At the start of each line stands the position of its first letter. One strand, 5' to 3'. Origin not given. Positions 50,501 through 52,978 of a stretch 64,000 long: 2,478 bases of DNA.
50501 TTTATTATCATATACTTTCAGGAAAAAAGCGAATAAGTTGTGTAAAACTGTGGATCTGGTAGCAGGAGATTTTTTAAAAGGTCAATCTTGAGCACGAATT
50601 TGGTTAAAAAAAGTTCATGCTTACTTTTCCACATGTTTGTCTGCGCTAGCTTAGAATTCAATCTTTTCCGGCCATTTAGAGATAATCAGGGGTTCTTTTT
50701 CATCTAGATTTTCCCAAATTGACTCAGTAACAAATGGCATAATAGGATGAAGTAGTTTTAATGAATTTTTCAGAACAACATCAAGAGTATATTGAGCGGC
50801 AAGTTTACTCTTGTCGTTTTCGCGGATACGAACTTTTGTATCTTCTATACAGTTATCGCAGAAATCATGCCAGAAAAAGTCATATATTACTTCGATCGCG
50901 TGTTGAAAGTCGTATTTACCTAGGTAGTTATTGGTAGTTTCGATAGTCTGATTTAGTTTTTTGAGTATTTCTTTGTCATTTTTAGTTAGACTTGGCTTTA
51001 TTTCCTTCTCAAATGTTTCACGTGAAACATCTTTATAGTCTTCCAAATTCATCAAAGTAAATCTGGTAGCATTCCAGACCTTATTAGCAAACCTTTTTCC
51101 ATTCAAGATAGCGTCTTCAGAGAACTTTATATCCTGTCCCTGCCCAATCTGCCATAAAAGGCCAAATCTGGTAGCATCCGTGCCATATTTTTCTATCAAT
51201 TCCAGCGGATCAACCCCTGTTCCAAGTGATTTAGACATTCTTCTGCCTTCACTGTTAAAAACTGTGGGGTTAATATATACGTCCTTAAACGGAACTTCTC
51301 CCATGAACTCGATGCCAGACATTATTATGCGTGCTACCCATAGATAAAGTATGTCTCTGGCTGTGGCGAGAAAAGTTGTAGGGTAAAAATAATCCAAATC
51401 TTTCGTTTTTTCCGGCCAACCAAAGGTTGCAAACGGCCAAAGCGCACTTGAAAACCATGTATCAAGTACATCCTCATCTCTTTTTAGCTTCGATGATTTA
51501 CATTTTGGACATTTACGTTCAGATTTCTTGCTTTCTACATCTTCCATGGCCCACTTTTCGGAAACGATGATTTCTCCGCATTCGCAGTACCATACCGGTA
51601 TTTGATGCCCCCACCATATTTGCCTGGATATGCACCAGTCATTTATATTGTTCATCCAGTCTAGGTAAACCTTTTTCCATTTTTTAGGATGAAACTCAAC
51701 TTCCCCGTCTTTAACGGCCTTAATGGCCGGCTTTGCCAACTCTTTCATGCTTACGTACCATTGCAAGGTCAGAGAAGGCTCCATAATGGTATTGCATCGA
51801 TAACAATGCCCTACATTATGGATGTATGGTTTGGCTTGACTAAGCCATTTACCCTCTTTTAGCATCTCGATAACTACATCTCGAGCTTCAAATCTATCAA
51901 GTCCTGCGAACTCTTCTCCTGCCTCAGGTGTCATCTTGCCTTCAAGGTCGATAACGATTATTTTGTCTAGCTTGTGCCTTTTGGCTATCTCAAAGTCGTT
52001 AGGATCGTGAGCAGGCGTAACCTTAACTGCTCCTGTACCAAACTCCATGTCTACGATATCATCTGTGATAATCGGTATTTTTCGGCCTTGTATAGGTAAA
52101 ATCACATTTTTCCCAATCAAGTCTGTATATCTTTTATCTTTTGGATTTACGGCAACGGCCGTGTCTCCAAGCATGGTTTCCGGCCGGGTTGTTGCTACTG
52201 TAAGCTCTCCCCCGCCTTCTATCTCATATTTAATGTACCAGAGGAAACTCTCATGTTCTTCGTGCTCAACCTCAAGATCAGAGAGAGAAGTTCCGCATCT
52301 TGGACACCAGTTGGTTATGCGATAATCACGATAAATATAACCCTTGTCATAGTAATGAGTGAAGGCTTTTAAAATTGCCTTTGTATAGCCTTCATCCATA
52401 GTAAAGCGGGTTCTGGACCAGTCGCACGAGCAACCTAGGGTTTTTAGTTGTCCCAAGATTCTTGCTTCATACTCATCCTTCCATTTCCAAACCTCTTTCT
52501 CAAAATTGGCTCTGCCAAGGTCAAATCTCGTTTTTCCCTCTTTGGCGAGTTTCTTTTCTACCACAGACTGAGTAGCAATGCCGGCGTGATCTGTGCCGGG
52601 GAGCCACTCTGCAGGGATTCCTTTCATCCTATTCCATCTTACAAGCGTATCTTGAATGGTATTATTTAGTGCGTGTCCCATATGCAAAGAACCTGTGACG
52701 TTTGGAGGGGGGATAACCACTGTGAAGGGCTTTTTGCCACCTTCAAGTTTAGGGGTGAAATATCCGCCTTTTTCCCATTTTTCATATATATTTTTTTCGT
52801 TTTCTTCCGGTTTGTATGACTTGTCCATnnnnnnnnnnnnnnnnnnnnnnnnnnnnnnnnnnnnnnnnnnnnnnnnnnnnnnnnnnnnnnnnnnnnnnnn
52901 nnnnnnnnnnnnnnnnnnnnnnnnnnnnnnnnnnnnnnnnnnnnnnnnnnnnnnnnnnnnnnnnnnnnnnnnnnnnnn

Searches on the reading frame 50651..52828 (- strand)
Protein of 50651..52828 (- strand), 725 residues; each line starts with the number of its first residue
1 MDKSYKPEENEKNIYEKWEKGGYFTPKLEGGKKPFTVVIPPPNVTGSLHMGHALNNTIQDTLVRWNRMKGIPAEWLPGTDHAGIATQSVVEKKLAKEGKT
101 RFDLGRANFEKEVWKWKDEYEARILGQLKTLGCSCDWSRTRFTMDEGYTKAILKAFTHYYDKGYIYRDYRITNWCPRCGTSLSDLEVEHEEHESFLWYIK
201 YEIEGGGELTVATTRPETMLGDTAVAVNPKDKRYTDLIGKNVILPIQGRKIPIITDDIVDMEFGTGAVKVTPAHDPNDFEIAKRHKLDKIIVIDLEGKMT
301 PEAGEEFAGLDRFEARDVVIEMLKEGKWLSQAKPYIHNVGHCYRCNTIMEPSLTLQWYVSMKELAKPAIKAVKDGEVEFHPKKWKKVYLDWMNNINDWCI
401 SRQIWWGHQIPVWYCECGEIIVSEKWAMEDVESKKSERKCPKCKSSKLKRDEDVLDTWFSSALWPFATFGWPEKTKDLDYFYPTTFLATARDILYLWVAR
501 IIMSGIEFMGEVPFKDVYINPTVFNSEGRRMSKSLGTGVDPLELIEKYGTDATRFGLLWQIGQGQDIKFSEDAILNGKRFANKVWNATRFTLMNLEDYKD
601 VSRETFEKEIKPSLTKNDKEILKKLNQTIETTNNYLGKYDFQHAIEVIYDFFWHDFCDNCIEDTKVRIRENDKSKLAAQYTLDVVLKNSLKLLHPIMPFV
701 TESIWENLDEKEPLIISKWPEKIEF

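Call 29: find_homologous_proteins(query=window:50651-52828:-, max_evalue=1e-30)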
Query window:50651-52828:- (725 aa): 8000 proteins with E <= 1e-30 among 8000 candidates; the best 120 are listed.
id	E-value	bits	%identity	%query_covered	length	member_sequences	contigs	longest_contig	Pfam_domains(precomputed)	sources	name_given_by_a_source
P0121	0.0e+0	1723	100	100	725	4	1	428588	PF09334.18,PF08264.20,PF13603.13,PF00133.29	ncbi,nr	ncbi:MAG: valine--tRNA ligase [bacterium]|nr:valine--tRNA ligase [bacterium]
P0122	0.0e+0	1616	93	100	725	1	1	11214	PF09334.18,PF08264.20,PF13603.13,PF00133.29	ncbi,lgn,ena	-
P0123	0.0e+0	1477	85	99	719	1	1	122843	PF09334.18,PF08264.20,PF13603.13,PF00133.29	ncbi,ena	-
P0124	0.0e+0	1416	82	99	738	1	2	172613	PF09334.18,PF08264.20,PF13603.13,PF00133.29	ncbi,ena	-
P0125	0.0e+0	1415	81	100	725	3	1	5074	PF09334.18,PF08264.20,PF13603.13,PF00133.29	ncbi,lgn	-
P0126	0.0e+0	1297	73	99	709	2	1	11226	PF09334.18,PF08264.20,PF13603.13,PF00133.29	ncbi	-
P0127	0.0e+0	1297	74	99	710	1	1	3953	PF09334.18,PF01406.26,PF08264.20,PF13603.13,PF00133.29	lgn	-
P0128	0.0e+0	1280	72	99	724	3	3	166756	PF09334.18,PF08264.20,PF13603.13,PF00133.29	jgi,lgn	jgi:valyl-tRNA synthetase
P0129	0.0e+0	1279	73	99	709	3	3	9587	PF09334.18,PF08264.20,PF13603.13,PF00133.29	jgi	jgi:valyl-tRNA synthetase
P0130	0.0e+0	1274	72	99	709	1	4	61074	PF09334.18,PF08264.20,PF13603.13,PF00133.29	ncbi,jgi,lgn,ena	-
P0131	0.0e+0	1271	73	99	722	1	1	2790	PF09334.18,PF08264.20,PF13603.13,PF00133.29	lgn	-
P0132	0.0e+0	1268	72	99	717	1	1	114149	PF09334.18,PF08264.20,PF13603.13,PF00133.29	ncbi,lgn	-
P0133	0.0e+0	1267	72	99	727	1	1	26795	PF09334.18,PF08264.20,PF13603.13,PF00133.29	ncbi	-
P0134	0.0e+0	1264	71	99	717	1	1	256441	PF09334.18,PF08264.20,PF13603.13,PF00133.29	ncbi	-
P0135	0.0e+0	1263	71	99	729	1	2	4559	PF09334.18,PF08264.20,PF13603.13,PF00133.29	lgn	-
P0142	0.0e+0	1250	71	99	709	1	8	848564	PF09334.18,PF08264.20,PF13603.13,PF00133.29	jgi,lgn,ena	-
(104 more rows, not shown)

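Call 31: find_encoding_contigs(protein=P0122, flank=10000, max_places=2)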
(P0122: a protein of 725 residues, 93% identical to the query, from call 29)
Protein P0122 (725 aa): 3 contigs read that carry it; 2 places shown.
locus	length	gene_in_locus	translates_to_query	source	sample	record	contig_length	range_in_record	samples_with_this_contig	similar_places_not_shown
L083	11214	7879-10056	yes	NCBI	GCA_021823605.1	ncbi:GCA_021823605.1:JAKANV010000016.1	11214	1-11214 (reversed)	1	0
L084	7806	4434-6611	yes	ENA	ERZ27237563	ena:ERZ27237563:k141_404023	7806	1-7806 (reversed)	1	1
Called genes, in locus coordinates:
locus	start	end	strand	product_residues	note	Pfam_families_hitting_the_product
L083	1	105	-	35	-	?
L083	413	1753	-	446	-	PF02878:PGM_PMM_I, PF02879:PGM_PMM_II, PF02880:PGM_PMM_III, PF00408:PGM_PMM_IV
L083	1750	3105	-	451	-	PF08245:Mur_ligase_M, PF02875:Mur_ligase_C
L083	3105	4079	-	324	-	PF02388:FemAB, PF13480:Acetyltransf_6, PF02388:FemAB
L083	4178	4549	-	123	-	-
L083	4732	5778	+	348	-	PF00814:TsaD, PF22521:HypF_C_2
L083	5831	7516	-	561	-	PF02310:B12-binding, PF04055:Radical_SAM, PF13282:DUF4070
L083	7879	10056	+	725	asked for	PF00133:tRNA-synt_1, PF09334:tRNA-synt_1g, PF13603:tRNA-synt_1_2, PF09334:tRNA-synt_1g (weak), PF08264:Anticodon_1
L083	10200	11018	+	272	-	-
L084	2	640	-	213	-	?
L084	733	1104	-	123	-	-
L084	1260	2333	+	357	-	PF00814:TsaD, PF22521:HypF_C_2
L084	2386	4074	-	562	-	PF02310:B12-binding, PF04055:Radical_SAM, PF13282:DUF4070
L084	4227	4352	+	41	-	-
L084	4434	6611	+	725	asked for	PF00133:tRNA-synt_1, PF09334:tRNA-synt_1g, PF13603:tRNA-synt_1_2, PF09334:tRNA-synt_1g (weak), PF08264:Anticodon_1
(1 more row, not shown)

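Call 32: find_encoding_contigs(protein=P0123, flank=10000, max_places=2)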
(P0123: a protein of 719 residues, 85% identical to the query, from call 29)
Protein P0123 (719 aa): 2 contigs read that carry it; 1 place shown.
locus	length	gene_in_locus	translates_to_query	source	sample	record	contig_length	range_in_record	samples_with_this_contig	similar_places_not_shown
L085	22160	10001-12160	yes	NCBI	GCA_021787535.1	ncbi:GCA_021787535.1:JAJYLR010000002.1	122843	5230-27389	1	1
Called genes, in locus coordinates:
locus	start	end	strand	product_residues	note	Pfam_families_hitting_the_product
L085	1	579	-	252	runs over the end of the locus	PF00899:ThiF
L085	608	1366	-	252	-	-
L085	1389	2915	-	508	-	-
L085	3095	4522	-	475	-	PF02878:PGM_PMM_I, PF02879:PGM_PMM_II, PF02880:PGM_PMM_III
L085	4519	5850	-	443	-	PF08245:Mur_ligase_M, PF02875:Mur_ligase_C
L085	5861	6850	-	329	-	PF02388:FemAB, PF13480:Acetyltransf_6, PF02388:FemAB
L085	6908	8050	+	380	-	PF02543:Carbam_trans_N (faint), PF00814:TsaD, PF22521:HypF_C_2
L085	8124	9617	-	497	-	PF02310:B12-binding, PF04055:Radical_SAM, PF13282:DUF4070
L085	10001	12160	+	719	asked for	PF00133:tRNA-synt_1, PF09334:tRNA-synt_1g (weak), PF13603:tRNA-synt_1_2, PF09334:tRNA-synt_1g (weak), PF08264:Anticodon_1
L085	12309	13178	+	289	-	PF00515:TPR_1 (faint), PF07719:TPR_2 (faint), PF13181:TPR_8 (faint)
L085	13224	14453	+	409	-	PF19293:CdaA_N, PF02457:DAC, PF07949:YbbR (weak)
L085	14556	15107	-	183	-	-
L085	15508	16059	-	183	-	-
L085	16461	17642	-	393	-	PF22422:MGH1-like_GH, PF06202:GDE_C, PF17389:Bac_rhamnosid6H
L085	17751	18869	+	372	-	PF00586:AIRS, PF02769:AIRS_C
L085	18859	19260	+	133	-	PF13508:Acetyltransf_7 (weak)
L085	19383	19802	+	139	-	PF20393:Pro_CA_2, PF00484:Pro_CA (weak)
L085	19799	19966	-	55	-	-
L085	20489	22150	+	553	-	PF05157:MshEN (weak), PF00437:T2SSE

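Call 33: find_encoding_contigs(protein=P0124, flank=10000, max_places=2)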
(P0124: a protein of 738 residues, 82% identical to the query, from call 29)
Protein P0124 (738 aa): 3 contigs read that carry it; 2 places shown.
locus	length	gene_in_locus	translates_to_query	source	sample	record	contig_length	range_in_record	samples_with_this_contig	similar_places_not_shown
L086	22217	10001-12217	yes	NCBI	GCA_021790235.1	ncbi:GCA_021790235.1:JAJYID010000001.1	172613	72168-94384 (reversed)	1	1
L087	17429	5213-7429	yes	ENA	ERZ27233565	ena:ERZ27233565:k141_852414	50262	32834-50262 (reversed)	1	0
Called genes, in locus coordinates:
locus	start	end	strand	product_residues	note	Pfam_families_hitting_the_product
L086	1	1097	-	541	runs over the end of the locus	PF00118:Cpn60_TCP1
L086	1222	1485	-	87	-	PF00166:Cpn10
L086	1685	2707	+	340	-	PF00579:tRNA-synt_1b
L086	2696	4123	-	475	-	PF02878:PGM_PMM_I, PF02879:PGM_PMM_II, PF02880:PGM_PMM_III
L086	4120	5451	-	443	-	PF08245:Mur_ligase_M, PF02875:Mur_ligase_C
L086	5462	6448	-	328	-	PF02388:FemAB, PF13480:Acetyltransf_6, PF02388:FemAB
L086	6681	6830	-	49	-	-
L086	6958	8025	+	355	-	PF00814:TsaD, PF22521:HypF_C_2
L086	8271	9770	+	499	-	PF02310:B12-binding, PF04055:Radical_SAM, PF13282:DUF4070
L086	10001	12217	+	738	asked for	PF00133:tRNA-synt_1, PF09334:tRNA-synt_1g, PF13603:tRNA-synt_1_2, PF09334:tRNA-synt_1g (weak), PF08264:Anticodon_1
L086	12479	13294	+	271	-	PF07719:TPR_2 (faint), PF13181:TPR_8 (faint), PF14559:TPR_19 (faint)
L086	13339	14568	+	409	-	PF19293:CdaA_N, PF02457:DAC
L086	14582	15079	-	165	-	PF13527:Acetyltransf_9 (weak), PF13302:Acetyltransf_3 (weak), PF00583:Acetyltransf_1, PF13673:Acetyltransf_10, PF13508:Acetyltransf_7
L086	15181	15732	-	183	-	-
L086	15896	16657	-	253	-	-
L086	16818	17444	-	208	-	PF18895:T4SS_pilin, PF22311:DUF6970 (weak)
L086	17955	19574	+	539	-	PF00437:T2SSE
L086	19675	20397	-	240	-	PF18912:DZR_2, PF00156:Pribosyltran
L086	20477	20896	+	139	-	PF00011:HSP20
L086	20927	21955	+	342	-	-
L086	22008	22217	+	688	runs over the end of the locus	-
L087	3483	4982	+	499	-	PF02310:B12-binding, PF04055:Radical_SAM, PF13282:DUF4070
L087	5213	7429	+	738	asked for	PF00133:tRNA-synt_1, PF09334:tRNA-synt_1g, PF13603:tRNA-synt_1_2, PF09334:tRNA-synt_1g (weak), PF08264:Anticodon_1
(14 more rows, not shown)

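Call 41: find_encoding_contigs(protein=P0128, flank=8000, max_places=1)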
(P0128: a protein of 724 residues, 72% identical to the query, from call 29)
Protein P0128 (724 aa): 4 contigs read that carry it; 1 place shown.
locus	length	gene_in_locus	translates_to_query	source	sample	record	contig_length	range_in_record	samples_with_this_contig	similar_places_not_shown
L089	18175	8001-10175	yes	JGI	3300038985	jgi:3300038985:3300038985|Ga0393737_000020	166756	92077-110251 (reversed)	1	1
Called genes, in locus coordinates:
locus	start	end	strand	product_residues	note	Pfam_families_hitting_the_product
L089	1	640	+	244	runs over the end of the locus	-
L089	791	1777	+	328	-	PF00579:tRNA-synt_1b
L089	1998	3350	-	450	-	PF02878:PGM_PMM_I, PF02879:PGM_PMM_II, PF02880:PGM_PMM_III, PF00408:PGM_PMM_IV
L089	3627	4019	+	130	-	-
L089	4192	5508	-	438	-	PF08245:Mur_ligase_M, PF02875:Mur_ligase_C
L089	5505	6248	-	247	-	PF02388:FemAB, PF13480:Acetyltransf_6, PF02388:FemAB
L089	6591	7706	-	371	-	PF02543:Carbam_trans_N (faint), PF00814:TsaD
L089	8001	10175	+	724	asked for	PF00133:tRNA-synt_1, PF09334:tRNA-synt_1g (weak), PF13603:tRNA-synt_1_2, PF09334:tRNA-synt_1g (weak), PF08264:Anticodon_1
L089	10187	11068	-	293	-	-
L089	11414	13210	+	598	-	PF00664:ABC_membrane, PF00005:ABC_tran, PF02463:SMC_N (weak)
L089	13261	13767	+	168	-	-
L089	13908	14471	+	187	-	-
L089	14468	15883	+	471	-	-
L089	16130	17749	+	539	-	PF05157:MshEN (faint), PF00437:T2SSE, PF00004:AAA (weak)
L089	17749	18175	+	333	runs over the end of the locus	PF01545:Cation_efflux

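Call 42: find_encoding_contigs(protein=P0142, flank=8000, max_places=1)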
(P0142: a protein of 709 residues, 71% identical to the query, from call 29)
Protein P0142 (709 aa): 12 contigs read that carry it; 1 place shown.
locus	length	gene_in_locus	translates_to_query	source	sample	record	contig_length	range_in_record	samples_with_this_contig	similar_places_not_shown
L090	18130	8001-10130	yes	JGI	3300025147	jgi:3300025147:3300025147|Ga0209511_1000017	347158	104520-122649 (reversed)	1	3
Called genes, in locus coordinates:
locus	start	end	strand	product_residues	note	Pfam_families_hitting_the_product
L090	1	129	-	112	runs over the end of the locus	-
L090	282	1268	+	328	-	PF00579:tRNA-synt_1b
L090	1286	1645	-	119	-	-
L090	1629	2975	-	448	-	PF02878:PGM_PMM_I, PF02879:PGM_PMM_II, PF02880:PGM_PMM_III, PF00408:PGM_PMM_IV (weak)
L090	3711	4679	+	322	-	PF02388:FemAB (weak), PF13480:Acetyltransf_6, PF02388:FemAB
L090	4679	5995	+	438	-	PF08245:Mur_ligase_M, PF02875:Mur_ligase_C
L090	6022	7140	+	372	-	PF00814:TsaD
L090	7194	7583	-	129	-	-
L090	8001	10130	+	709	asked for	PF00133:tRNA-synt_1, PF09334:tRNA-synt_1g, PF13603:tRNA-synt_1_2, PF08264:Anticodon_1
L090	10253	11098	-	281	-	PF00515:TPR_1 (faint), PF07719:TPR_2 (faint), PF13181:TPR_8 (faint), PF13428:TPR_14 (faint), PF13424:TPR_12 (weak), PF13176:TPR_7 (faint), PF13414:TPR_11 (faint)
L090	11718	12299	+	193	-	PF00210:Ferritin, PF02915:Rubrerythrin, PF21349:RUBY_RBDX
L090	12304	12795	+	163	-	-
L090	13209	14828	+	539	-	PF00437:T2SSE, PF00004:AAA (faint)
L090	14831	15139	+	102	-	PF01545:Cation_efflux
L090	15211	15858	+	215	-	PF01545:Cation_efflux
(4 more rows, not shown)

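Call 55: search_protein_families(library=ncbifam, proteins=[L085:8124-9617:-, L086:8271-9770:+, L083:5831-7516:-], max_evalue=1e-10)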
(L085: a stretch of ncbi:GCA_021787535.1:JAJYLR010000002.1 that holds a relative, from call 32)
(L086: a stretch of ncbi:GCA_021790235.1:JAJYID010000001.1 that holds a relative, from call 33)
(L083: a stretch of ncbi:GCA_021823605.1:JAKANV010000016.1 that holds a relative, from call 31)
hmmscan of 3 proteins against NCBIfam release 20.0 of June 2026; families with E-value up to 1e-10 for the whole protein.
L085:8124-9617:- (497 aa): 8 families
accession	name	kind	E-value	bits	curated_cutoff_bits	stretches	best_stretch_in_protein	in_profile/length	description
TIGR04013.1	B12_SAM_MJ_1487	hypoth_equivalog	1.4e-22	80.1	251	1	59-364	39-355/382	TIGR04013 family B12-binding domain/radical SAM domain-containing protein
TIGR04479.1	bcpD_PhpK_rSAM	subfamily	1.2e-18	66.8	600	1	139-343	213-408/504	PhpK family radical SAM P-methyltransferase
TIGR04072.2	rSAM_ladder_B12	equivalog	1.2e-16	60.4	360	1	63-372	69-378/443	lipid biosynthesis B12-binding/radical SAM protein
NF045585.1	rSAM_slr0320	equivalog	5.4e-14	51.6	775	1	167-345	235-410/511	photosystem II high light acclimation radical SAM protein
TIGR02026.1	BchE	equivalog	6.4e-14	51.7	481.35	1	155-366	175-387/497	magnesium-protoporphyrin IX monomethyl ester anaerobic oxidative cyclase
TIGR04014.1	B12_SAM_MJ_0865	equivalog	8.1e-12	44.6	360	0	169-214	162-207/434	methyl-coenzyme M reductase glutamine C-methyltransferase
NF040542.1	rSAM_RCCLKC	equivalog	9.5e-12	44.8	450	0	146-334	159-341/423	arsinothricin biosynthesis radical SAM protein ArsL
NF050148.1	rSAM_ApyD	equivalog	2e-11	43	750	1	164-329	196-353/645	RiPP biosynthesis radical SAM protein ApyD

L086:8271-9770:+ (499 aa): 9 families
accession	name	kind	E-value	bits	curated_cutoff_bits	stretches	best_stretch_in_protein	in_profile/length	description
TIGR04013.1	B12_SAM_MJ_1487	hypoth_equivalog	3.5e-24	85.4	251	1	68-369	44-356/382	TIGR04013 family B12-binding domain/radical SAM domain-containing protein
TIGR04479.1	bcpD_PhpK_rSAM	subfamily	4e-23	81.6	600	1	172-348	240-409/504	PhpK family radical SAM P-methyltransferase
TIGR02026.1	BchE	equivalog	8.3e-22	77.7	481.35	1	159-418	175-435/497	magnesium-protoporphyrin IX monomethyl ester anaerobic oxidative cyclase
TIGR04072.2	rSAM_ladder_B12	equivalog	1.1e-21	77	360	1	83-422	84-427/443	lipid biosynthesis B12-binding/radical SAM protein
TIGR04014.1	B12_SAM_MJ_0865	equivalog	1.5e-18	66.8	360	1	177-373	164-361/434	methyl-coenzyme M reductase glutamine C-methyltransferase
NF050148.1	rSAM_ApyD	equivalog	1e-13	50.6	750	1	173-335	199-353/645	RiPP biosynthesis radical SAM protein ApyD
TIGR03975.1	rSAM_ocin_1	subfamily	8.7e-12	44.3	281.85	0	173-348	261-430/606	RiPP maturation radical SAM C-methyltransferase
TIGR01579.1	MiaB-like-C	equivalog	3.3e-11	43.1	357.05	1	156-353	123-323/416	tRNA (N(6)-L-threonylcarbamoyladenosine(37)-C(2))-methylthiotransferase MtaB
NF040542.1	rSAM_RCCLKC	equivalog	8.4e-11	41.6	450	0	149-328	158-330/423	arsinothricin biosynthesis radical SAM protein ArsL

L083:5831-7516:- (561 aa): 4 families
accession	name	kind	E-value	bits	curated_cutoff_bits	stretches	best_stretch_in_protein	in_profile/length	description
TIGR04479.1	bcpD_PhpK_rSAM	subfamily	1.4e-17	63.3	600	1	213-377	239-396/504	PhpK family radical SAM P-methyltransferase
TIGR02026.1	BchE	equivalog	1.1e-13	50.9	481.35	1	203-467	175-435/497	magnesium-protoporphyrin IX monomethyl ester anaerobic oxidative cyclase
TIGR04014.1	B12_SAM_MJ_0865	equivalog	1.3e-12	47.2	360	0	216-388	161-334/434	methyl-coenzyme M reductase glutamine C-methyltransferase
TIGR04013.1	B12_SAM_MJ_1487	hypoth_equivalog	3.4e-12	45.9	251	1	101-269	38-205/382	TIGR04013 family B12-binding domain/radical SAM domain-containing protein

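Call 71: find_related_loci(query=A6, collection=metagenome_contigs, flank=6000)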
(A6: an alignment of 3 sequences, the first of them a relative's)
Query A6 (496 aa) in metagenome_contigs; peptide patterns used: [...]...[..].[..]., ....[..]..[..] (x = any residue, [..] = any of these).
600 stretches matched a pattern (row limit reached: there are more); 272 encode a relative of the query (tblastn E <= 1e-3); the best 80 are kept; 80 distinct loci.
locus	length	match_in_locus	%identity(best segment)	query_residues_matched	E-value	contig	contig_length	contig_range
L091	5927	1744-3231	55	2-494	0e+0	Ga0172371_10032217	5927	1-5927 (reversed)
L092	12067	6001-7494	54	2-496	0e+0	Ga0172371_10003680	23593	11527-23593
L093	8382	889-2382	55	2-496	0e+0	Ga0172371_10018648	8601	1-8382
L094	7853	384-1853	54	2-494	2e-179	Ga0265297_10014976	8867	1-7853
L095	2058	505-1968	53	2-494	0e+0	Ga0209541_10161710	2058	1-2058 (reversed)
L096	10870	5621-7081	54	1-492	5e-177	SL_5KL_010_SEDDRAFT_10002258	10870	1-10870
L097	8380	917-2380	54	1-493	2e-175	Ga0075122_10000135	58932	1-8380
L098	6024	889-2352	54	1-493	1e-177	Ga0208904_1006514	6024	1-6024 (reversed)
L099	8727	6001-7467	54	1-494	1e-174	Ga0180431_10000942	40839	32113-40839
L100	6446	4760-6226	54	1-494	1e-175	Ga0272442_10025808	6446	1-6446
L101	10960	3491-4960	53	1-495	3e-174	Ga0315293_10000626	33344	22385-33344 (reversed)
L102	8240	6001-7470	53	1-495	5e-174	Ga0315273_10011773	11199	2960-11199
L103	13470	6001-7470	53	3-495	4e-172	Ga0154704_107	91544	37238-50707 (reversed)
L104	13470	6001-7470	51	1-495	7e-172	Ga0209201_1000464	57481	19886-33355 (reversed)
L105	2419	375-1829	52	3-490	0e+0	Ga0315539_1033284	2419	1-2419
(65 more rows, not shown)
